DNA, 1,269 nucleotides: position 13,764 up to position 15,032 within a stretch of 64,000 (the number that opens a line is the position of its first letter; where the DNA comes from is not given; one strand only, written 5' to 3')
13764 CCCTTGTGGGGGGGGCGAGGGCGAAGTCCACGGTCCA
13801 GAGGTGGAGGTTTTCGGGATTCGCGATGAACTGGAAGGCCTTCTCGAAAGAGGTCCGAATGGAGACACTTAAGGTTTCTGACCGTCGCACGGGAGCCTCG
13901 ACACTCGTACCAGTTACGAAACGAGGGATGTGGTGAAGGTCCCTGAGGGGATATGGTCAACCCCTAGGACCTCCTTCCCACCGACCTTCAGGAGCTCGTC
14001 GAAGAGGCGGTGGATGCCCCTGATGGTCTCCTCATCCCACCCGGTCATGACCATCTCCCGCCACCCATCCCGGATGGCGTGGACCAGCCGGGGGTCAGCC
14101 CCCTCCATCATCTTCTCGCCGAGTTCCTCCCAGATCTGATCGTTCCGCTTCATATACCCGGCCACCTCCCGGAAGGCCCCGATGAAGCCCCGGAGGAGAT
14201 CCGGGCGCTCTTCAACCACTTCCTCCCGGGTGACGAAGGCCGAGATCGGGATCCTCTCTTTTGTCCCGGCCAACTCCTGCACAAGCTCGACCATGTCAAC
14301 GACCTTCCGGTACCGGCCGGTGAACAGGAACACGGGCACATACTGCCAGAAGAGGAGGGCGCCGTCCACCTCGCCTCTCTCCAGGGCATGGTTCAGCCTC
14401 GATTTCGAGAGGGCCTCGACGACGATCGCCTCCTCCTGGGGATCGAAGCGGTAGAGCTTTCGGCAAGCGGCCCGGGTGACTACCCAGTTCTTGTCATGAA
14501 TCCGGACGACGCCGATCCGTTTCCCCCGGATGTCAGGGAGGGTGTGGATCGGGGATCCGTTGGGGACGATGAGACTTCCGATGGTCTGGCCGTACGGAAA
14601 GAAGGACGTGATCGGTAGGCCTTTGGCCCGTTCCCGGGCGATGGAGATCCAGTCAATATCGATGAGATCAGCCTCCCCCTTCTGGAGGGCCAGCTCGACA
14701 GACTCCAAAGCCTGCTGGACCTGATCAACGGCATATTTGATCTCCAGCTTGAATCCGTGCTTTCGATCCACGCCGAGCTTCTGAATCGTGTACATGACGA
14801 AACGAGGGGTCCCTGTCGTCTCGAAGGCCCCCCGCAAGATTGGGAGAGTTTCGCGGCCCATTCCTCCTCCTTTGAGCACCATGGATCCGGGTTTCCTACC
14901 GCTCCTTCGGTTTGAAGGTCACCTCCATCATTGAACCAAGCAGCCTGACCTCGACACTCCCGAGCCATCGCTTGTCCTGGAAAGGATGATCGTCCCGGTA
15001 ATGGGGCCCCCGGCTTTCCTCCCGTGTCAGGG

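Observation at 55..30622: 30-kb island coupling lanthanide quinoproteins to an unexplained Fe-S/flavin enzyme set, with no pqq genes: candidate new cofactor or aromatic-turnover system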

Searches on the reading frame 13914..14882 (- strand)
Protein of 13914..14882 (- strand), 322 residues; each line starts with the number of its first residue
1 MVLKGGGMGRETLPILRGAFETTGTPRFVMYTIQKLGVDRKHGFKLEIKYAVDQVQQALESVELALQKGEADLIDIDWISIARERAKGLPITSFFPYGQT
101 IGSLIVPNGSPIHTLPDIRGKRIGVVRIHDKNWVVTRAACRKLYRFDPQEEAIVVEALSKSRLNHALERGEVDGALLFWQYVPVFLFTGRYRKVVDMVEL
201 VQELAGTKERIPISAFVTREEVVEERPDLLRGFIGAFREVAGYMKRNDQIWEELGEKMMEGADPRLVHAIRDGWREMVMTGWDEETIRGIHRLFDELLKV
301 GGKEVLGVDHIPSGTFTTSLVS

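Call 4: search_protein_families(library=pfam, proteins=[window:13914-14882:-])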
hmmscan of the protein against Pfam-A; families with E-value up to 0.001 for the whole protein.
window:13914-14882:- (322 aa): 1 family
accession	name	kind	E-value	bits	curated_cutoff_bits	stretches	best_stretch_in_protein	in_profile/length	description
PF09084.16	NMT1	-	1.1e-08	35.6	20.5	1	60-246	32-211/216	NMT1/THI5 like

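Call 7: search_protein_families(library=ncbifam, proteins=[window:13914-14882:-], max_evalue=0.00001)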
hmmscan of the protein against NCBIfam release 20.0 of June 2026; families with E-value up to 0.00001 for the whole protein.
window:13914-14882:- (322 aa): 2 families
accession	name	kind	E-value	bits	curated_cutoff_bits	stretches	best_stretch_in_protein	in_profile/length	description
TIGR01728.1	SsuA_fam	subfamily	3.5e-11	42.9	163.5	1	83-253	64-225/290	aliphatic sulfonate ABC transporter substrate-binding protein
TIGR01729.1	taurine_ABC_bnd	equivalog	1.2e-07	31.5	304.25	1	48-255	25-224/300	taurine ABC transporter substrate-binding protein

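Call 41: search_solved_structures(query=window:13914-14882:-, max_evalue=0.01, show_alignments=1)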
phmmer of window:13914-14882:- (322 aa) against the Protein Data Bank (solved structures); distinct sequences matched with E-value up to 0.01: 3.
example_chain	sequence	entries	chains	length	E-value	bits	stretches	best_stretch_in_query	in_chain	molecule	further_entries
9b1u_A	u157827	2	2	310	9.8e-23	84.1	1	24-308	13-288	Putative ABC transporter periplasmic solute-binding protein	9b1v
9ooz_A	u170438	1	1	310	1.9e-22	83.2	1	24-308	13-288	ABC transporter substrate binding protein (Subunit A)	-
4zv1_A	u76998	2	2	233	0.0065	19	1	57-152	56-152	AncQR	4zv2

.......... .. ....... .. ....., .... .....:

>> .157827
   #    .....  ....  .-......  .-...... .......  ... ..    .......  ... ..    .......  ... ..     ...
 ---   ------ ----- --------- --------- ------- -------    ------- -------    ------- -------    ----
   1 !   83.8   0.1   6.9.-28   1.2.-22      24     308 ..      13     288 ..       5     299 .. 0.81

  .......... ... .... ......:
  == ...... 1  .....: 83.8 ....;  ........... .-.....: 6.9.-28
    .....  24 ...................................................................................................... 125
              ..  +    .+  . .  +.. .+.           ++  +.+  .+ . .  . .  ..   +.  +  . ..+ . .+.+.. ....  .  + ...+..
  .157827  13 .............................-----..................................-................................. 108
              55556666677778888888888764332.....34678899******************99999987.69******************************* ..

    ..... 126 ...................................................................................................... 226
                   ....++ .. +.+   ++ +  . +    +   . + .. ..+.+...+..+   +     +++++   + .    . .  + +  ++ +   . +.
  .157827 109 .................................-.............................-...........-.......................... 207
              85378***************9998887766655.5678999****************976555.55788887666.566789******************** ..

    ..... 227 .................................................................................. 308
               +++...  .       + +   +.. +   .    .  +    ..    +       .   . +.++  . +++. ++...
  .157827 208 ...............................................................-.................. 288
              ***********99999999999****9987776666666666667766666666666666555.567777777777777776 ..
